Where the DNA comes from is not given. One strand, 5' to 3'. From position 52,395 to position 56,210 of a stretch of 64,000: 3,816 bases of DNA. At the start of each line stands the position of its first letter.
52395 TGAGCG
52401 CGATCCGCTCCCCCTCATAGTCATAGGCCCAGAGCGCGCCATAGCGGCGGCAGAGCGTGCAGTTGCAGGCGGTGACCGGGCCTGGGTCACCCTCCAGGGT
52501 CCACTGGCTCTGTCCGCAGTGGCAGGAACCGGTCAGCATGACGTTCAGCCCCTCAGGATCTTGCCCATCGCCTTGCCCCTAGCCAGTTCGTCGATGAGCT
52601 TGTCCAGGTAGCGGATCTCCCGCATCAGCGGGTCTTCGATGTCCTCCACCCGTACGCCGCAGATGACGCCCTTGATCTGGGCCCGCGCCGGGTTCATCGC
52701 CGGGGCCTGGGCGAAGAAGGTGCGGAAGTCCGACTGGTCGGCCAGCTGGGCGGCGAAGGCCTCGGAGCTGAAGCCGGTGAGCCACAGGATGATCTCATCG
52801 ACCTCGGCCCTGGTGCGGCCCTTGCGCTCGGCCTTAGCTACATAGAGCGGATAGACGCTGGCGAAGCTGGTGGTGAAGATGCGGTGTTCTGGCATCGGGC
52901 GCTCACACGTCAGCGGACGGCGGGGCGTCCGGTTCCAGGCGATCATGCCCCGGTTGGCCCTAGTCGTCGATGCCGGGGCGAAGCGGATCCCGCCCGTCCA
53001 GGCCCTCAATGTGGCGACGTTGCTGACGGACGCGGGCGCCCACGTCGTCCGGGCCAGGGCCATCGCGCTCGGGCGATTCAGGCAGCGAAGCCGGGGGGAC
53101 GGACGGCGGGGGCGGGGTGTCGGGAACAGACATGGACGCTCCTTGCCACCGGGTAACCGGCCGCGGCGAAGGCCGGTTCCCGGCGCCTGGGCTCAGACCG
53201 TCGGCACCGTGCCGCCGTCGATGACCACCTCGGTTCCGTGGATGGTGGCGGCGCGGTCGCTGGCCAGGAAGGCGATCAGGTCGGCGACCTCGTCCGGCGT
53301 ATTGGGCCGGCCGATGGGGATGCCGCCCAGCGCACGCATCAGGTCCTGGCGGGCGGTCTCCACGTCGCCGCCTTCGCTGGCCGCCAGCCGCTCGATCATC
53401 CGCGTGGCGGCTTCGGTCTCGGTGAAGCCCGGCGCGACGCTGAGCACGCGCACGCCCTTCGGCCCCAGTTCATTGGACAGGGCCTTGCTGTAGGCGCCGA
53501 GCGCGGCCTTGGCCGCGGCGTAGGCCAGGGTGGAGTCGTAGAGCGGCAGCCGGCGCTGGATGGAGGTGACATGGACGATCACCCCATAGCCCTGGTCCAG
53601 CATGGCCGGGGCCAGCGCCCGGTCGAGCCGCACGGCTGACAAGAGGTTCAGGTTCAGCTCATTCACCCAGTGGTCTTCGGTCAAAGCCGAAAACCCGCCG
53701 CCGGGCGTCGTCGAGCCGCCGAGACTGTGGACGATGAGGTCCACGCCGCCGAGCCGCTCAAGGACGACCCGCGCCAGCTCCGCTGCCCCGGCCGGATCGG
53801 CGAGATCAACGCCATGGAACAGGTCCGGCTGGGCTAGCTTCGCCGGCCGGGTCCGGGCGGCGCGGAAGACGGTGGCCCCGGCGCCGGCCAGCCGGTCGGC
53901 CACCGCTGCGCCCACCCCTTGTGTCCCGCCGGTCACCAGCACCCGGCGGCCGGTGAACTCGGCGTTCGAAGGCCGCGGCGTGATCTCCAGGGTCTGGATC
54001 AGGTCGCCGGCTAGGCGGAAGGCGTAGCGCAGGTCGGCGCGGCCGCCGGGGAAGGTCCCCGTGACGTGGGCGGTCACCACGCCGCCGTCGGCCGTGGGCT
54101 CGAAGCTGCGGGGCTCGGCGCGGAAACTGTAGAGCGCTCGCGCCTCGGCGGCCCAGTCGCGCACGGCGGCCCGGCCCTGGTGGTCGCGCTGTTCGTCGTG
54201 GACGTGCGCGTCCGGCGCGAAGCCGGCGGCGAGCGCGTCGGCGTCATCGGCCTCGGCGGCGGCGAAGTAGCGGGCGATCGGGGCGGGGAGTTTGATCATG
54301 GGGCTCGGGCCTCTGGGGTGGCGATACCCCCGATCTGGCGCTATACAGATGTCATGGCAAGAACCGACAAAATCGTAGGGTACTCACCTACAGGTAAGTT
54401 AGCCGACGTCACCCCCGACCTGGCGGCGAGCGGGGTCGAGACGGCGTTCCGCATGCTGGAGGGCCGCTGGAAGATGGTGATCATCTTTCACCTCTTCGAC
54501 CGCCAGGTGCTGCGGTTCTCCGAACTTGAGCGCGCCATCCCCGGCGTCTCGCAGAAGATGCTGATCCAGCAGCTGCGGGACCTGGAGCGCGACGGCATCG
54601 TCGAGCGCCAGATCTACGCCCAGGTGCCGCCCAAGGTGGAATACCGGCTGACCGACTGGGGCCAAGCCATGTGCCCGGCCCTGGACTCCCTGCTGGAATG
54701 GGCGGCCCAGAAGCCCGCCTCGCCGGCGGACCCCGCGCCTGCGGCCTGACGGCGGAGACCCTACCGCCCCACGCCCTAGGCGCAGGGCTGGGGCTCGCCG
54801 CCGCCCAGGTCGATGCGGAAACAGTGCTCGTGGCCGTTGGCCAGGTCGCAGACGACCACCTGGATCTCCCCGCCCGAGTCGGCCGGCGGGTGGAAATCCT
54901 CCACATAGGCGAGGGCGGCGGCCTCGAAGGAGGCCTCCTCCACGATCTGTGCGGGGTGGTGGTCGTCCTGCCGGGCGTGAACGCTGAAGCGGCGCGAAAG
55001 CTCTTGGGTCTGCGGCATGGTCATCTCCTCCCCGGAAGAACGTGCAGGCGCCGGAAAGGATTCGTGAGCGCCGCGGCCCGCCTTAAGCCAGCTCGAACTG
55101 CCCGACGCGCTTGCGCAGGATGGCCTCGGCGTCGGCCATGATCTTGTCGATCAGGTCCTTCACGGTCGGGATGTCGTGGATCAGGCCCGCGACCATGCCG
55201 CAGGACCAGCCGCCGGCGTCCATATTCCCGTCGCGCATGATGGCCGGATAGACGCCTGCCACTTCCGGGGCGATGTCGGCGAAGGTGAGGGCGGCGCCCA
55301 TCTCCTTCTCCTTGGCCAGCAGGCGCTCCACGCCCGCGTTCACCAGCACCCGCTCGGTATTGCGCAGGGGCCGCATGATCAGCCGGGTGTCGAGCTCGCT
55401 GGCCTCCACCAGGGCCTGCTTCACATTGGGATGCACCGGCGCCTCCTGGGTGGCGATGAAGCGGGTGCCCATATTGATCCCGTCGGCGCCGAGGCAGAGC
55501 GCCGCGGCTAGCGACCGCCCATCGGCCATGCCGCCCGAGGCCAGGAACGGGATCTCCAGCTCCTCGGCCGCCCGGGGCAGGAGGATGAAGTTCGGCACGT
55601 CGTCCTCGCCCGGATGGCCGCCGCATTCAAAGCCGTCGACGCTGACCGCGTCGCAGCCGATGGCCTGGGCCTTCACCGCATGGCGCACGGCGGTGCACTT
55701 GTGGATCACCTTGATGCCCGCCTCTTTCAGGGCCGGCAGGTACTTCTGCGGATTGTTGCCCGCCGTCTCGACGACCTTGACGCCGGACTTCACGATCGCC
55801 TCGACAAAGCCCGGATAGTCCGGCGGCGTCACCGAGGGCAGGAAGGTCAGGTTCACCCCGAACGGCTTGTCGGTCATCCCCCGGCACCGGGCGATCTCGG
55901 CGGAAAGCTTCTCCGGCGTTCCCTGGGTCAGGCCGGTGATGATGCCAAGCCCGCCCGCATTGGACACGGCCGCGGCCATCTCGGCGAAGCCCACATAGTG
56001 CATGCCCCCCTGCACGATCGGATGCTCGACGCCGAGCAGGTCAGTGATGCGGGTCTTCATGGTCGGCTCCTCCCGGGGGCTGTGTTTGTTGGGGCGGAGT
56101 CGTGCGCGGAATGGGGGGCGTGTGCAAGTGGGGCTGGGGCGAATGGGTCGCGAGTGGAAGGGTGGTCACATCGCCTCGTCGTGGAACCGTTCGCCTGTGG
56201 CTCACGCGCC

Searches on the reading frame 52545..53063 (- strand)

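Call 9: search_protein_families(library=pfam, proteins=[window:52545-53063:-], max_evalue=0.001)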
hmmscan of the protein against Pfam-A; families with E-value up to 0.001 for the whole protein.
window:52545-53063:- (172 aa): 1 family
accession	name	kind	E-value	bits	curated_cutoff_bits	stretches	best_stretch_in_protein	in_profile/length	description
PF09966.14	DUF2200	-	4.2e-51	172.2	22.8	1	61-171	1-111/111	Uncharacterized protein conserved in bacteria (DUF2200)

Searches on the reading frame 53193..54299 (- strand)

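Call 9: search_protein_families(library=pfam, proteins=[window:53193-54299:-], max_evalue=0.001)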
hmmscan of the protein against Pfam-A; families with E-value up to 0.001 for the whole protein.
window:53193-54299:- (368 aa): 5 families
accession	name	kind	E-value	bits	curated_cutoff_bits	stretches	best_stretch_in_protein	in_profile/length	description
PF13561.12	adh_short_C2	-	4.3e-40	138.2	27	1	127-363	6-234/236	Enoyl-(Acyl carrier protein) reductase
PF00106.31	adh_short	-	6.8e-35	120.8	26.6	1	119-300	2-189/195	short chain dehydrogenase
PF12680.13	SnoaL_2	-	6.8e-10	39.9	27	1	9-93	2-89/102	SnoaL-like domain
PF01370.27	Epimerase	-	1.3e-05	25.2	20.9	1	120-289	1-173/240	NAD dependent epimerase/dehydratase family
PF14534.12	DUF4440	-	2.8e-05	25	25.2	1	9-89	6-87/107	Domain of unknown function (DUF4440)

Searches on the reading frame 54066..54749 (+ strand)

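Call 9: search_protein_families(library=pfam, proteins=[window:54066-54749:+], max_evalue=0.001)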
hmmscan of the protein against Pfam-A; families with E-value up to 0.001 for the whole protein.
window:54066-54749:+ (227 aa): 1 family
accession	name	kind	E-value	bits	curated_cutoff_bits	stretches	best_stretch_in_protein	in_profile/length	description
PF01638.23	HxlR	-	3.3e-31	107.4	20.8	1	131-215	2-85/91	HxlR-like helix-turn-helix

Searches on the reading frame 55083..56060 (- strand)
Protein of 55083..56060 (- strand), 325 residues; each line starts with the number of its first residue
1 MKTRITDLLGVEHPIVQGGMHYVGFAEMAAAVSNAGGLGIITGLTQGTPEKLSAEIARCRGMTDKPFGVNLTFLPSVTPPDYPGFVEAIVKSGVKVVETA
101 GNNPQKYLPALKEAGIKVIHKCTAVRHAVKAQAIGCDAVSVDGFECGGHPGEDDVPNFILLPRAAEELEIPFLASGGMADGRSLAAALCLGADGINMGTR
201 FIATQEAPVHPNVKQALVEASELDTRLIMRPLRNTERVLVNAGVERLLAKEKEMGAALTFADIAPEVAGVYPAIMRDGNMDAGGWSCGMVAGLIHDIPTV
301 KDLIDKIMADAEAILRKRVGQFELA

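Call 9: search_protein_families(library=pfam, proteins=[window:55083-56060:-], max_evalue=0.001)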
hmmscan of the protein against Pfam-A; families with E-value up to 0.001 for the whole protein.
window:55083-56060:- (325 aa): 3 families
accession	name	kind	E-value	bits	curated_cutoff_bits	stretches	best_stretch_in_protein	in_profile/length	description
PF03060.21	NMO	-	8.3e-63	213.2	28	2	85-309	105-330/331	Nitronate monooxygenase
PF00478.31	IMPDH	-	2.2e-10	40.5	25.6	2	163-210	201-248/345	IMP dehydrogenase / GMP reductase domain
PF01070.24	FMN_dh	-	2.8e-05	23.8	24.9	1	123-217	227-321/350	FMN-dependent dehydrogenase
